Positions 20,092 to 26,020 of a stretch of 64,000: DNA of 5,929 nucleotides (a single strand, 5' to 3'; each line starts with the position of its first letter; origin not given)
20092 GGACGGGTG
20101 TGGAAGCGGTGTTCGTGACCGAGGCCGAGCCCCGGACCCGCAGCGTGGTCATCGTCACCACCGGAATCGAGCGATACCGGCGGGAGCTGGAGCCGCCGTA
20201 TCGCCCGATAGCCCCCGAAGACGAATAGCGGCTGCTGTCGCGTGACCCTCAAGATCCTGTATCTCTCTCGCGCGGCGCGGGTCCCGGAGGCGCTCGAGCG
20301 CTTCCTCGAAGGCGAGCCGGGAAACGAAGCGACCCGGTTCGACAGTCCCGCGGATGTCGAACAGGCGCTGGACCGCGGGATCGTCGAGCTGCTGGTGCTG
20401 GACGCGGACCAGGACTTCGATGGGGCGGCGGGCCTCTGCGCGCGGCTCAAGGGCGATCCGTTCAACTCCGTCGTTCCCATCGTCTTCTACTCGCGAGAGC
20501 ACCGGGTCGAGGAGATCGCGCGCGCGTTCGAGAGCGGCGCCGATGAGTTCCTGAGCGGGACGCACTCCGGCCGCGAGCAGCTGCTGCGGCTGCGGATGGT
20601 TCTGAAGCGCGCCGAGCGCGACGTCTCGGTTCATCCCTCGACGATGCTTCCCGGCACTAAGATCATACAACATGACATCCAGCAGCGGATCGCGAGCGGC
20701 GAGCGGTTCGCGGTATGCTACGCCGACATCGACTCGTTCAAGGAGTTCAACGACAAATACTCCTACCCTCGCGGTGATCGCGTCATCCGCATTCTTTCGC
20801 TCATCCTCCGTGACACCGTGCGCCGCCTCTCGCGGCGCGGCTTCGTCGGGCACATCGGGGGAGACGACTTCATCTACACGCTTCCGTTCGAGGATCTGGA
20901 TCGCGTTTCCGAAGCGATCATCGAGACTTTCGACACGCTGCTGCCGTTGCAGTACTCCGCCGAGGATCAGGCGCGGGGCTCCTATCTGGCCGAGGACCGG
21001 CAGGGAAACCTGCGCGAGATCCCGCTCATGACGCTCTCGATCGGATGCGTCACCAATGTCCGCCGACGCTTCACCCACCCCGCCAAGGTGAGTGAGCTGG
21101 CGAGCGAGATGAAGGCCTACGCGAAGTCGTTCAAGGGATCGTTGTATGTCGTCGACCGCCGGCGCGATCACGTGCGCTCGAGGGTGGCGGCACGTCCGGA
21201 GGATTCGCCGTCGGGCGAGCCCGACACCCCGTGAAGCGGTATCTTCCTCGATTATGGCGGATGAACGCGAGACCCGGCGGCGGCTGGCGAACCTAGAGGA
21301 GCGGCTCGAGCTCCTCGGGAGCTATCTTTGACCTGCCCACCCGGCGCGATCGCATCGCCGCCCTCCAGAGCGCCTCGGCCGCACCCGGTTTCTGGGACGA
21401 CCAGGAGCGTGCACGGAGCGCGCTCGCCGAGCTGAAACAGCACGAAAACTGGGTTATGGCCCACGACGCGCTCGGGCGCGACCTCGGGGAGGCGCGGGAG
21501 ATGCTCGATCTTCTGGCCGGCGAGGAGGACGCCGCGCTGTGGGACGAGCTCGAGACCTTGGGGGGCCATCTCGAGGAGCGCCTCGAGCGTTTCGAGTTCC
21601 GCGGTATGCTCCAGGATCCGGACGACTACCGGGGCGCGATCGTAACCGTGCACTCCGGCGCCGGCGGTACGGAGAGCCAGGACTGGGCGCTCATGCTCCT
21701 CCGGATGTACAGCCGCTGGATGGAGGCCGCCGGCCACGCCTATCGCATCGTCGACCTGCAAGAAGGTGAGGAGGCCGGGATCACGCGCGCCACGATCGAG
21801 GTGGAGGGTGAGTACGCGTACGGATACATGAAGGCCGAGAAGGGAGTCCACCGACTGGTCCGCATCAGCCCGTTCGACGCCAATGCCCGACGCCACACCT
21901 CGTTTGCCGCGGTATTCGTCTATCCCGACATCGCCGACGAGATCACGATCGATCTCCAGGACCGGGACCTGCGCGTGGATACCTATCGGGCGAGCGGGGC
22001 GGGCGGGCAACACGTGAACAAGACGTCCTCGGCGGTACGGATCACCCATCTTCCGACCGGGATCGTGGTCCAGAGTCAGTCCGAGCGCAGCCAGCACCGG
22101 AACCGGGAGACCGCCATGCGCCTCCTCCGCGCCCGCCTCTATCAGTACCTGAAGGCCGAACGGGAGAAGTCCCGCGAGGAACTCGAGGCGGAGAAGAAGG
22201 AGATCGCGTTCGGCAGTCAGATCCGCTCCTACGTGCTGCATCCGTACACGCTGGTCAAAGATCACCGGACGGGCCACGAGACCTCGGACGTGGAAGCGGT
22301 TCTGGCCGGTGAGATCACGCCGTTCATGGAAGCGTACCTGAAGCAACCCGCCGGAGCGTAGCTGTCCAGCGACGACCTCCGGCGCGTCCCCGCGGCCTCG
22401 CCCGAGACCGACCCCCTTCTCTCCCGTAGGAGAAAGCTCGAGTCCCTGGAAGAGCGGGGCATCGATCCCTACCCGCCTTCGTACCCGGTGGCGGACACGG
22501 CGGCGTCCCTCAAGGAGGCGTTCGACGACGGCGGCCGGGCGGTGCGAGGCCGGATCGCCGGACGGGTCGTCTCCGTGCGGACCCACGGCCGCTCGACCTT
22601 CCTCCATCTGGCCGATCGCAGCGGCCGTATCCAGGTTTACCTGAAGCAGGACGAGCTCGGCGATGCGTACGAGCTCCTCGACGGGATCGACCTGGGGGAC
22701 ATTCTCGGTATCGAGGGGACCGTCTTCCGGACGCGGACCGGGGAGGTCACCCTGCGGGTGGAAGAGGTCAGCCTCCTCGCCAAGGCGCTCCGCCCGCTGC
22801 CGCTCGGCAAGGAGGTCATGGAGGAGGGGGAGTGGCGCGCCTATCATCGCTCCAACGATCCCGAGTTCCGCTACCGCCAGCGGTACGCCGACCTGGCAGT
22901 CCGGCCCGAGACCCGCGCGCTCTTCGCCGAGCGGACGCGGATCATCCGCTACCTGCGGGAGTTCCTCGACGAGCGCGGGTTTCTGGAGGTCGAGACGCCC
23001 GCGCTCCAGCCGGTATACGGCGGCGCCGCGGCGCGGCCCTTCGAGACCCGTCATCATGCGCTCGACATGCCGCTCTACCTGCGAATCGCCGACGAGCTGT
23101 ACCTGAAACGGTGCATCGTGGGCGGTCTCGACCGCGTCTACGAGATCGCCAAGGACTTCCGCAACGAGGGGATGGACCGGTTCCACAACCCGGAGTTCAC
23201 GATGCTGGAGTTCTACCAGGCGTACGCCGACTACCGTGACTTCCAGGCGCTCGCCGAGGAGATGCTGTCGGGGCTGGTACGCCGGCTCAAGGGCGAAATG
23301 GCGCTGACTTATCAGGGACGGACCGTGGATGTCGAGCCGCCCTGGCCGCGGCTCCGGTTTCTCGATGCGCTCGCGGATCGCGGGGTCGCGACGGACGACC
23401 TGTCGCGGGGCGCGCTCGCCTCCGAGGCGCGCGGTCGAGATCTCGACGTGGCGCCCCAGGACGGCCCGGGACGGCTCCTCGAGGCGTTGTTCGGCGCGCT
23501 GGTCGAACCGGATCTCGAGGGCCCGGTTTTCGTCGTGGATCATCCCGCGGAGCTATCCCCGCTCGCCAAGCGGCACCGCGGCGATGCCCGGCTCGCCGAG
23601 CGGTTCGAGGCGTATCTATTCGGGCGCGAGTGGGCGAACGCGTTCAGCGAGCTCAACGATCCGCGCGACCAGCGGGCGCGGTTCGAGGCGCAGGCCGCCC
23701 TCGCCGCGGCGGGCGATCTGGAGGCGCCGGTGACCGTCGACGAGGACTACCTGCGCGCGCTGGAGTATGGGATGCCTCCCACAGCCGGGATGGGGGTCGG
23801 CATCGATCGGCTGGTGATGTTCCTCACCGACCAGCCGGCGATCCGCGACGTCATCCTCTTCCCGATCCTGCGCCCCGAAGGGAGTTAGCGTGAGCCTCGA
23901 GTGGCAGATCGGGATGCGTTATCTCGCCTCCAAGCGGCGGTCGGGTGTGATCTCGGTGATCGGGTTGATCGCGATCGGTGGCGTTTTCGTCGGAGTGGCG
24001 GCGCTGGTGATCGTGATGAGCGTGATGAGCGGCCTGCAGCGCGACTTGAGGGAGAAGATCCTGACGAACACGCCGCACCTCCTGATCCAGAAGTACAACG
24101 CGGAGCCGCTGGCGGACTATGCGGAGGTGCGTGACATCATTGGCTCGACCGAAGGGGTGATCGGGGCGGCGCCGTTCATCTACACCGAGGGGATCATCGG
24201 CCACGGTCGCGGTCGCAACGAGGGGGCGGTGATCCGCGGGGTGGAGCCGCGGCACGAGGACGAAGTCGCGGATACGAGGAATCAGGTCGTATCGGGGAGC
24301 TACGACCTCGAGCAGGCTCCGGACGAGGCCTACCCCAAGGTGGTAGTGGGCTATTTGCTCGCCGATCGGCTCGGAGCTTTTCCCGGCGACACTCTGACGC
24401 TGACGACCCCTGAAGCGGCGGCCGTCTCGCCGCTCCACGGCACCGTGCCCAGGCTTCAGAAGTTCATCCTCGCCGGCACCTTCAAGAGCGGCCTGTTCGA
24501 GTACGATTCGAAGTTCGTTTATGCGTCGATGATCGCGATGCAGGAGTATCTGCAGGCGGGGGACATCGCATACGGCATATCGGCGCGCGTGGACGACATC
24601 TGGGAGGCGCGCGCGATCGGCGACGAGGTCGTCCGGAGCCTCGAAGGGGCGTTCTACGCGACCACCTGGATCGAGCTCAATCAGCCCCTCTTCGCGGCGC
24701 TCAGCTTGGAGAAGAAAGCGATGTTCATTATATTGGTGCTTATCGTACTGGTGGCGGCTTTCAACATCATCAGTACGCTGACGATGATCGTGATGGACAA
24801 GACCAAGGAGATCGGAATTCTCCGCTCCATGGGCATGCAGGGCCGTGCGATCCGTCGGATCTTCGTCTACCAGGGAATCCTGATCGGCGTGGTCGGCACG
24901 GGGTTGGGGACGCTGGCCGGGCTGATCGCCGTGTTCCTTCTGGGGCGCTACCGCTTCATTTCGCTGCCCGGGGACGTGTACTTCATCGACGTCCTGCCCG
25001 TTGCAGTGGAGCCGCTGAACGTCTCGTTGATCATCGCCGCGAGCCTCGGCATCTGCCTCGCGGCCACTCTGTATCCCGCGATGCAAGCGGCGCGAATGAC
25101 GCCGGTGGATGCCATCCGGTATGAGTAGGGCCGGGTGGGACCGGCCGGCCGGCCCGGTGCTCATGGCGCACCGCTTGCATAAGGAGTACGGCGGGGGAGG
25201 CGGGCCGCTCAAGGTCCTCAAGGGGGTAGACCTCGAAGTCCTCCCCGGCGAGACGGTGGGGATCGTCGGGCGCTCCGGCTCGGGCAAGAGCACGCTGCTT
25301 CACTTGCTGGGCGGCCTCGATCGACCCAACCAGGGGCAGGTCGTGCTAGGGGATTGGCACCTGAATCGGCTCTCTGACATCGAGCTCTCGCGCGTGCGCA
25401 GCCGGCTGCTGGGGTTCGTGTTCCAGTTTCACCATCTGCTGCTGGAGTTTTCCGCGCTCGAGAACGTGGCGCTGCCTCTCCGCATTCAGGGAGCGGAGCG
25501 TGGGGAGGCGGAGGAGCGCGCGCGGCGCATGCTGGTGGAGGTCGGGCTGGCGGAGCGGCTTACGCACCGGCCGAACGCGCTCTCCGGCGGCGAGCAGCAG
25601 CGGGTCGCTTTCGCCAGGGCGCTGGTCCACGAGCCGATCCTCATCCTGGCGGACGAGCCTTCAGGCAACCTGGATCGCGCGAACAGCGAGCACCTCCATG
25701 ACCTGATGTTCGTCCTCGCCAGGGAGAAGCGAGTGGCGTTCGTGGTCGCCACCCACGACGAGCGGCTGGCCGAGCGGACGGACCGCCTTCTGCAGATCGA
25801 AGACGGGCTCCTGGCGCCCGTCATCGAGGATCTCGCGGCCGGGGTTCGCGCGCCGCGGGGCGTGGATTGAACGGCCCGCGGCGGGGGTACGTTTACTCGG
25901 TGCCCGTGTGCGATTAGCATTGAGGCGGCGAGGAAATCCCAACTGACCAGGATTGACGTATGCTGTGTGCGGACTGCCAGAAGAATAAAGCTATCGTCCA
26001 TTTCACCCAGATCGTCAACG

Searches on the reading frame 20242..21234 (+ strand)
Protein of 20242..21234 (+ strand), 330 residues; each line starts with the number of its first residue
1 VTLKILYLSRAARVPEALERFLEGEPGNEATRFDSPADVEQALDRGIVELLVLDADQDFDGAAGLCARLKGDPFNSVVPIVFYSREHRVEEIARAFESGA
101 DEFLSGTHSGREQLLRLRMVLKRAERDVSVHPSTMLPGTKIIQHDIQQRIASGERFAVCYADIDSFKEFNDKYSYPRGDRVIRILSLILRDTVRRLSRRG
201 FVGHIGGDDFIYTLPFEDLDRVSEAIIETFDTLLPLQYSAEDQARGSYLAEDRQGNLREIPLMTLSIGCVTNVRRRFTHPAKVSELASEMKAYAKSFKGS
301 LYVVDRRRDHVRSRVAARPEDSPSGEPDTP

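Call 76: search_protein_families(library=pfam, proteins=[window:20242-21234:+], max_evalue=0.00001)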
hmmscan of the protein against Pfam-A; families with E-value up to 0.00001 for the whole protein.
window:20242-21234:+ (330 aa): 1 family
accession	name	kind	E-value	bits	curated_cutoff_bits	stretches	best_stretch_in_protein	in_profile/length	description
PF00990.26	GGDEF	-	5.5e-12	46.2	23.8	1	136-231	9-108/161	Diguanylate cyclase, GGDEF domain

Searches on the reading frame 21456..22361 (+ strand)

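Call 76: search_protein_families(library=pfam, proteins=[window:21456-22361:+], max_evalue=0.00001)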
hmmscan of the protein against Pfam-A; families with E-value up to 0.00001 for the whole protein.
window:21456-22361:+ (301 aa): 2 families
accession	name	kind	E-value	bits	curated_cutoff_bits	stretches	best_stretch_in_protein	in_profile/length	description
PF03462.23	PCRF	-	2.9e-44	151.6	24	1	9-153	50-194/194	PCRF domain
PF00472.26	RF-1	-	1.6e-43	147.8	35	1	161-271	1-116/116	RF-1 domain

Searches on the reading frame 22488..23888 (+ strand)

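Call 76: search_protein_families(library=pfam, proteins=[window:22488-23888:+], max_evalue=0.00001)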
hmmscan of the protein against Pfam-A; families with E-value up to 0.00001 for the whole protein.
window:22488-23888:+ (466 aa): 2 families
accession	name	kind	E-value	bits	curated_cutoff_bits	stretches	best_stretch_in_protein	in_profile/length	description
PF00152.25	tRNA-synt_2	-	8.1e-85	285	25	1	125-460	2-306/308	tRNA synthetases class II (D, K and N)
PF01336.31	tRNA_anti-codon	-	4.5e-17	62.2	27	1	22-97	2-75/75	OB-fold nucleic acid binding domain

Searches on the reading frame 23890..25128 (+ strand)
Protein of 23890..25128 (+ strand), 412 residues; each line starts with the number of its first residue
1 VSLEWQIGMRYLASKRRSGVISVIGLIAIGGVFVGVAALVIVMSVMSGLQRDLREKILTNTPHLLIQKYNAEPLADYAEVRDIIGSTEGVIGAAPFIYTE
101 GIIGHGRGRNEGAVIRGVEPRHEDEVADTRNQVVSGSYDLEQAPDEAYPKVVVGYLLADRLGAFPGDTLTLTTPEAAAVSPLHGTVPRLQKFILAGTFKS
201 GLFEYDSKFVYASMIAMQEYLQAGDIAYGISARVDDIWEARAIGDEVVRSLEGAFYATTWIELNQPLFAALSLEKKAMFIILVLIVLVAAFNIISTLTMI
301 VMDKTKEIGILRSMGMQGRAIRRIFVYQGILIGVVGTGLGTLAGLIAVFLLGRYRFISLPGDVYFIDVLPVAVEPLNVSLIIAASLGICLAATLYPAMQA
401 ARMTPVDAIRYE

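Call 76: search_protein_families(library=pfam, proteins=[window:23890-25128:+], max_evalue=0.00001)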
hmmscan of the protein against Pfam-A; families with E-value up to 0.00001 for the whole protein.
window:23890-25128:+ (412 aa): 2 families
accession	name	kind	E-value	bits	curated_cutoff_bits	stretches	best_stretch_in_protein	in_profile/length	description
PF02687.27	FtsX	-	7.4e-19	68.4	25.5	1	279-405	1-120/120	FtsX-like permease C-terminal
PF12704.14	MacB_PCD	-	7.4e-15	56.2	27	1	26-240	2-197/207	MacB-like periplasmic core domain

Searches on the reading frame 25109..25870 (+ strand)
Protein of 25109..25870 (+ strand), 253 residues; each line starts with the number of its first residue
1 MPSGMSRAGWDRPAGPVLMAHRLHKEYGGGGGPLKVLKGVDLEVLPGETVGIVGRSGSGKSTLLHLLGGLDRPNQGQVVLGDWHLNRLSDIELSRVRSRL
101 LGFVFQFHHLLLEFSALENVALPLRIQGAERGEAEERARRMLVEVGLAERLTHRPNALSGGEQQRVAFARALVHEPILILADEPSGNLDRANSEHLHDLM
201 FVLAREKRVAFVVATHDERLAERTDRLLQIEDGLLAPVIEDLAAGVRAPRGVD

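Call 76: search_protein_families(library=pfam, proteins=[window:25109-25870:+], max_evalue=0.00001)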
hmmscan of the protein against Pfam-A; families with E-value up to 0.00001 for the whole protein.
window:25109-25870:+ (253 aa): 1 family
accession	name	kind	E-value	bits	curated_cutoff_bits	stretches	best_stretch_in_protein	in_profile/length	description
PF00005.33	ABC_tran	-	7.4e-30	104.8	25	1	37-185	1-136/137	ABC transporter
